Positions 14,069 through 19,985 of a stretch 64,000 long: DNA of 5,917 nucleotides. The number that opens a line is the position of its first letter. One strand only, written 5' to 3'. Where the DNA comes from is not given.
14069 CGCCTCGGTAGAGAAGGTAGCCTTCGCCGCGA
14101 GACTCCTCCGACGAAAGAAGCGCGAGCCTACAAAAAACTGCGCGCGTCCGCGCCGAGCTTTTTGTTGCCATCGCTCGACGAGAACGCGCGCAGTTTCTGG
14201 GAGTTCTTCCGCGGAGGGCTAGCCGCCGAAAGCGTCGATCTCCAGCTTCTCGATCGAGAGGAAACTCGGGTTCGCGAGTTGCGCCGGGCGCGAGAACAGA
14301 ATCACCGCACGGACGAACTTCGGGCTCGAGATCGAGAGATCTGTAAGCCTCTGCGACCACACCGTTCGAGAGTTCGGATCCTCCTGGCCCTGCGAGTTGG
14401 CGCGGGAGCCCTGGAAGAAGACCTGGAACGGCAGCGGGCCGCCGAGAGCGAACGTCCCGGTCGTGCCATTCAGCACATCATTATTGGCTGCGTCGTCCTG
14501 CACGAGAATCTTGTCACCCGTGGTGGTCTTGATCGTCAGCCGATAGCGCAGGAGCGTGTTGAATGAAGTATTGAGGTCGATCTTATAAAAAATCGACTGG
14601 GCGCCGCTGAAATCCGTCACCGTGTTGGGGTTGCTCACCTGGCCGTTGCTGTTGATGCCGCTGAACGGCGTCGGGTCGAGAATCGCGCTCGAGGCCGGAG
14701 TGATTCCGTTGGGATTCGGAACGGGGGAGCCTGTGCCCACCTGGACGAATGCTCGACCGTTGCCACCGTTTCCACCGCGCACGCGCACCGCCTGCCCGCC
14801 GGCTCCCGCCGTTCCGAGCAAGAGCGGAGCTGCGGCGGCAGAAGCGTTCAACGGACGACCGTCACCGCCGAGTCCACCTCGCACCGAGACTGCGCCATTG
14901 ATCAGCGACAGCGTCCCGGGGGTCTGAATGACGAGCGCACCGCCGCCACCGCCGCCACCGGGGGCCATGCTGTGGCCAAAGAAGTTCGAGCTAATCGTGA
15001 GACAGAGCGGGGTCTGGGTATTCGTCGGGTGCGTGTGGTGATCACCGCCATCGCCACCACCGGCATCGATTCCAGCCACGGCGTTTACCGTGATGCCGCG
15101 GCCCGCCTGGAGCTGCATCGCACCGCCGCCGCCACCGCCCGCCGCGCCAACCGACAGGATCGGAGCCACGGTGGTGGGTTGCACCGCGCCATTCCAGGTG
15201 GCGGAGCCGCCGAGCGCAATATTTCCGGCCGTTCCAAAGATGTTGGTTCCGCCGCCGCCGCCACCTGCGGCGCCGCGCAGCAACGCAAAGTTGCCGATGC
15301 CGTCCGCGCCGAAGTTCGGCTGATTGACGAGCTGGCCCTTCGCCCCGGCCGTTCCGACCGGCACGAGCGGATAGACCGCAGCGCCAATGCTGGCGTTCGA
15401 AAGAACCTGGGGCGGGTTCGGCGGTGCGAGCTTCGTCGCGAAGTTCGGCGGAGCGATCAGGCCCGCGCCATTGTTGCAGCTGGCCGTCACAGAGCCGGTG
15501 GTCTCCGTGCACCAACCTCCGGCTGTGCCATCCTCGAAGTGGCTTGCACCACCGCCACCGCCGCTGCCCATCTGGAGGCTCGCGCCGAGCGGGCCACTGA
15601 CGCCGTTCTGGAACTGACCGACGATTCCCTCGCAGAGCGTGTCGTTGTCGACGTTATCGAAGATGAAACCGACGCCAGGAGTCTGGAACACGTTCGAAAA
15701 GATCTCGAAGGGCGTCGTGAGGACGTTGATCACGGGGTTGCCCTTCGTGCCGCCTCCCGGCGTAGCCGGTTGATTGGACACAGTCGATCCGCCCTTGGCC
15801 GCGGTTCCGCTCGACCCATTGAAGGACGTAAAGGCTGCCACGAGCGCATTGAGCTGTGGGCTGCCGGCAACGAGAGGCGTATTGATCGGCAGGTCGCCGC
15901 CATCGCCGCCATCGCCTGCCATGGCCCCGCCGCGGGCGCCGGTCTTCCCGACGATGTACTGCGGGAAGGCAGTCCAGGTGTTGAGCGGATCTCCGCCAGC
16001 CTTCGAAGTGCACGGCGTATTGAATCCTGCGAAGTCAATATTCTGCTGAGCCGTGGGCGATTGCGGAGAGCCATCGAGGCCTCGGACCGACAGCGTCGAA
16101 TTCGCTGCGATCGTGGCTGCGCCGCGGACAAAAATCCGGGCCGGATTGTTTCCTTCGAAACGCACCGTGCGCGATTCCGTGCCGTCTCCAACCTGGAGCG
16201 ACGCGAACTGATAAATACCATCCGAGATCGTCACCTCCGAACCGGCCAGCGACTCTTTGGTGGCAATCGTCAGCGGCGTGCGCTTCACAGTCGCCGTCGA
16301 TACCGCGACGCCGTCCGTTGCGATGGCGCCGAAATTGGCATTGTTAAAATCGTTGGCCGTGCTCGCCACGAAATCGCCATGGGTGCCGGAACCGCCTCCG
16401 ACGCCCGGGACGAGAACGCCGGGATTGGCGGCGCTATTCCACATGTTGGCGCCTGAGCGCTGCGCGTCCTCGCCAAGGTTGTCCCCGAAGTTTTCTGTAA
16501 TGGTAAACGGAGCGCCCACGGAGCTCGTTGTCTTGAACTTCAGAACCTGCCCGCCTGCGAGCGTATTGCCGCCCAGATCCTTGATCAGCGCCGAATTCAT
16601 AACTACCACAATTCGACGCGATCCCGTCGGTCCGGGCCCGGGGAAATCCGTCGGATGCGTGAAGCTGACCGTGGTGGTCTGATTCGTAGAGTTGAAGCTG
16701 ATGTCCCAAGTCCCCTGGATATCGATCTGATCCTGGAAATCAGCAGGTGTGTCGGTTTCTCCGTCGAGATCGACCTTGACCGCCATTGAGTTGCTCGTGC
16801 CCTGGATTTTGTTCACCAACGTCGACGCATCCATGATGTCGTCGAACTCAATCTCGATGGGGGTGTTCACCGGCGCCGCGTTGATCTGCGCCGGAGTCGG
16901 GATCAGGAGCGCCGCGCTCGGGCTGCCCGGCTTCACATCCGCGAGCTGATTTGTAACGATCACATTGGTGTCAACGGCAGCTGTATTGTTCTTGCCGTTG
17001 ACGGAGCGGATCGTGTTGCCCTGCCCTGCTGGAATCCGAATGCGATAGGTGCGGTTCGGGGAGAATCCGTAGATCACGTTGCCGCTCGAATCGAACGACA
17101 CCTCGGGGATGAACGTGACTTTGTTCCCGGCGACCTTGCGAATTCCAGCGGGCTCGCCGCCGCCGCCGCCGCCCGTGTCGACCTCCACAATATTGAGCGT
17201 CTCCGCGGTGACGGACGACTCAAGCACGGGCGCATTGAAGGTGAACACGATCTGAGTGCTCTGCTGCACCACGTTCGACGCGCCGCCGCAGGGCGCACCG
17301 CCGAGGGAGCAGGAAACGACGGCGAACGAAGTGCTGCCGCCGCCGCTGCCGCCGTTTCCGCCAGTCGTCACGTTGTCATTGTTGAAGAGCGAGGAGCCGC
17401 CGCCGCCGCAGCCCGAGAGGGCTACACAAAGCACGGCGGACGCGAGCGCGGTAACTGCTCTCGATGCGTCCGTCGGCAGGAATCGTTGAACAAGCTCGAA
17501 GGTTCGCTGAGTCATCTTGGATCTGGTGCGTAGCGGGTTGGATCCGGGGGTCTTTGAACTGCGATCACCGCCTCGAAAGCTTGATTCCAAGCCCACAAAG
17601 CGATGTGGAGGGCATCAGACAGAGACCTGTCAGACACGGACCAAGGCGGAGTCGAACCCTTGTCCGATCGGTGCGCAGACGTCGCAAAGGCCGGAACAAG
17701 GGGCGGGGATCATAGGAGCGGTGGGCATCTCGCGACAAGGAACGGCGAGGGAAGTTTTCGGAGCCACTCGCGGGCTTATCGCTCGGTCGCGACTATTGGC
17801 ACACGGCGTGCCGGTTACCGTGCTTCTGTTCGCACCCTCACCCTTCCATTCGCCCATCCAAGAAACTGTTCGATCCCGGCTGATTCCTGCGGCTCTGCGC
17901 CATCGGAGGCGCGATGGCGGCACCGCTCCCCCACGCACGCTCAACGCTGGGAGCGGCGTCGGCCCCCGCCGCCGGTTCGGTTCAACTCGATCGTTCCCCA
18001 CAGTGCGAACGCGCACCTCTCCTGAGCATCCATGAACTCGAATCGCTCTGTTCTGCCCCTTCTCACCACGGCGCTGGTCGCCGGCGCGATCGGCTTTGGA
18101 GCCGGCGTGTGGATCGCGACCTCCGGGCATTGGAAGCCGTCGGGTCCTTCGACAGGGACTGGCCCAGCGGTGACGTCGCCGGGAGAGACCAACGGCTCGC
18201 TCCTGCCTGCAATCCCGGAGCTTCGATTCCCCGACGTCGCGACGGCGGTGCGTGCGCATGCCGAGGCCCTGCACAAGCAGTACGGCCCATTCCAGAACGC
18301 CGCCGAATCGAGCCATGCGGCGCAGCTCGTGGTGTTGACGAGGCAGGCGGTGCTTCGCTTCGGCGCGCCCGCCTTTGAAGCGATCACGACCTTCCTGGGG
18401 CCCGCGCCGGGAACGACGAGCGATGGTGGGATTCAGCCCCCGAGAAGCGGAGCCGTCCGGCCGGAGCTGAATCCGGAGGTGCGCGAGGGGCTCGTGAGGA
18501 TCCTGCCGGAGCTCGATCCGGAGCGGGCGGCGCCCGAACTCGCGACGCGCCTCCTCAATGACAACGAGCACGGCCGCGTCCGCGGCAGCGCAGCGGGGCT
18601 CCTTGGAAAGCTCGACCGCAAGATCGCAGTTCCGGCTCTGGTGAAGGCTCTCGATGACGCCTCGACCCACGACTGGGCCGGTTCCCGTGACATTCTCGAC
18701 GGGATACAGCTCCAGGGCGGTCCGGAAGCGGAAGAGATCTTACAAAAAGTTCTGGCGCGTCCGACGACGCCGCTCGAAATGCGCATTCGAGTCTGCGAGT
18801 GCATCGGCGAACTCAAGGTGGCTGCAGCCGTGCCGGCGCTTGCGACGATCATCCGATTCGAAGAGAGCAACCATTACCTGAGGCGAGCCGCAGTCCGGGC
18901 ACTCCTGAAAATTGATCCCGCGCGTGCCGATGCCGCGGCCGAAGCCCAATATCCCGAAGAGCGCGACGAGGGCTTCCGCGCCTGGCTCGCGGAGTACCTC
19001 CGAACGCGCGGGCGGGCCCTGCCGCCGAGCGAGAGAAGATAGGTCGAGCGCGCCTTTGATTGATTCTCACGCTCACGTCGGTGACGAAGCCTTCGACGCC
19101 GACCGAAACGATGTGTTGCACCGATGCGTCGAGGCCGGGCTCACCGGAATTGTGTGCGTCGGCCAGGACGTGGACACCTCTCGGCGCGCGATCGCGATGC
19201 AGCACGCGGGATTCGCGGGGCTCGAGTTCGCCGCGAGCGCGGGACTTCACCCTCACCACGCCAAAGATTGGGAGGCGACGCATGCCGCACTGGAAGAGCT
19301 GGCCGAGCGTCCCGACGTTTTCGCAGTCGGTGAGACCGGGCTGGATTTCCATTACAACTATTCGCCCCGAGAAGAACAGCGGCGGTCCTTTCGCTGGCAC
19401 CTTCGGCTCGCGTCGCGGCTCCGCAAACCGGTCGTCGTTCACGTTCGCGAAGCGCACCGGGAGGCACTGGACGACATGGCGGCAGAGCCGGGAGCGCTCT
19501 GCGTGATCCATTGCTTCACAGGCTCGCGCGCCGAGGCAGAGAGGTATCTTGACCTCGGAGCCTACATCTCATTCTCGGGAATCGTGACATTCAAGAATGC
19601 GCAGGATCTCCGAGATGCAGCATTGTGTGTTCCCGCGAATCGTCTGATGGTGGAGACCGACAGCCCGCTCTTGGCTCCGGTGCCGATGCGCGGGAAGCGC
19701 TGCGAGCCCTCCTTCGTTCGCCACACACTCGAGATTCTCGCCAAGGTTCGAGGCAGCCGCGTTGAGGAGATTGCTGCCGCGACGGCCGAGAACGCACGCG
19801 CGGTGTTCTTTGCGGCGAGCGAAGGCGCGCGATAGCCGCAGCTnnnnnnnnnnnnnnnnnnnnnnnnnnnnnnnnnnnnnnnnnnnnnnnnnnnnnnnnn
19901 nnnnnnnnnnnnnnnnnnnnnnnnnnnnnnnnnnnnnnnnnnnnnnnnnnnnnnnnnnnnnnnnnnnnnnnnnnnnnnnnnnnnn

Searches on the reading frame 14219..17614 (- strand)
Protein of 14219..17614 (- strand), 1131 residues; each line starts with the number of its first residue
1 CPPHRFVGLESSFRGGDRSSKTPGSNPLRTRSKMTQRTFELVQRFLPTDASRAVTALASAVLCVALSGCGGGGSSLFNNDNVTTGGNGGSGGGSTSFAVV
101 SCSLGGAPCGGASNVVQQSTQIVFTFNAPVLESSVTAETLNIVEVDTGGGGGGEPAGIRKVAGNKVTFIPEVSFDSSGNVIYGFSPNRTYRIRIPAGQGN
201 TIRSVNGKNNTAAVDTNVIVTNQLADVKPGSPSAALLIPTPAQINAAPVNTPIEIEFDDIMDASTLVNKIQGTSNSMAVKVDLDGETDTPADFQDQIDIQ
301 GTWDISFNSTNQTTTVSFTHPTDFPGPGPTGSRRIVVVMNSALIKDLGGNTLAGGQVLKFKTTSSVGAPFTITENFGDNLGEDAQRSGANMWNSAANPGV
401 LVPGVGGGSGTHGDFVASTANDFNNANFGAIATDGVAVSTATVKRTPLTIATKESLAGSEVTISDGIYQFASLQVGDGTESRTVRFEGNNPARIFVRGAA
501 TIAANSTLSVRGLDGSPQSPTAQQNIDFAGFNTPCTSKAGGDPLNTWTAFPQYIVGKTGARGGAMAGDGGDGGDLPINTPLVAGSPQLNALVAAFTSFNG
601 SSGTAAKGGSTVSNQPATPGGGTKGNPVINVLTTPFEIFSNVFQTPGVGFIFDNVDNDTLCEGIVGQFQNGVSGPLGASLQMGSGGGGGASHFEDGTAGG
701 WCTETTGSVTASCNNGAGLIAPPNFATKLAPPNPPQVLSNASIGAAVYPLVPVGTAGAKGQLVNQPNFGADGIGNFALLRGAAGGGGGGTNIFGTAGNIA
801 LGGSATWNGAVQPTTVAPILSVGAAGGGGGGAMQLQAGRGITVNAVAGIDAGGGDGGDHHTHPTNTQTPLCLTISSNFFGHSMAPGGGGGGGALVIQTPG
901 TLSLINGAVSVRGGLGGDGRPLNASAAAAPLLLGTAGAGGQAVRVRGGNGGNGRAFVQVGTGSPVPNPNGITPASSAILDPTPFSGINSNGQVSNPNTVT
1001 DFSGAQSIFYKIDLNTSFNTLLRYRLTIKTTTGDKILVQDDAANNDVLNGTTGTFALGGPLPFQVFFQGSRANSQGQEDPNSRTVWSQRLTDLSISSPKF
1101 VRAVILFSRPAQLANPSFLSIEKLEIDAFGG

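Call 8: search_protein_families(library=pfam, proteins=[window:14219-17614:-], max_evalue=0.001)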
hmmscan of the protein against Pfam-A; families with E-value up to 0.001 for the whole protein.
window:14219-17614:- (1131 aa): 1 family
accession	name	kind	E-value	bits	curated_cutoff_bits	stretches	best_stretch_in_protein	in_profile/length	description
PF13205.12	Big_5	-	3.1e-05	25.1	23.6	1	108-212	12-96/105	Bacterial Ig-like domain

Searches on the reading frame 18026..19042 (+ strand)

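Call 8: search_protein_families(library=pfam, proteins=[window:18026-19042:+], max_evalue=0.001)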
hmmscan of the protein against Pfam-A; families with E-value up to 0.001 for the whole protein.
window:18026-19042:+ (338 aa): 1 family
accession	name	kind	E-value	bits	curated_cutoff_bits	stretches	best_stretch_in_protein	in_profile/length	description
PF13646.12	HEAT_2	-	6.9e-16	58.8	27.7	2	149-213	13-75/88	HEAT repeats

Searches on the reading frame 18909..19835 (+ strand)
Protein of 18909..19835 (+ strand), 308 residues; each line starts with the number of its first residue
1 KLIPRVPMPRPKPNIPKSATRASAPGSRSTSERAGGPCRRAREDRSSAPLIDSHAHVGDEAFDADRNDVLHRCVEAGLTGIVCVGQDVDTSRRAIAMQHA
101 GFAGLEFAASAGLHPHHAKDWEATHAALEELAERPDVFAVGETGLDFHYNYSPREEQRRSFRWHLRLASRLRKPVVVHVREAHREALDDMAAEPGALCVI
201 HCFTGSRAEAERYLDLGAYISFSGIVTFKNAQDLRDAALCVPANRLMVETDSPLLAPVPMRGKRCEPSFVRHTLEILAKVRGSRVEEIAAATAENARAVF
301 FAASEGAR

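Call 8: search_protein_families(library=pfam, proteins=[window:18909-19835:+], max_evalue=0.001)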
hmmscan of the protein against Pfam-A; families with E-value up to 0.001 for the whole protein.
window:18909-19835:+ (308 aa): 1 family
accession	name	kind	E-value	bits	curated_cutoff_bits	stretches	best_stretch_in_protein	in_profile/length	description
PF01026.27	TatD_DNase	-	3.1e-76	256.5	27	1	51-300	1-252/253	TatD related DNase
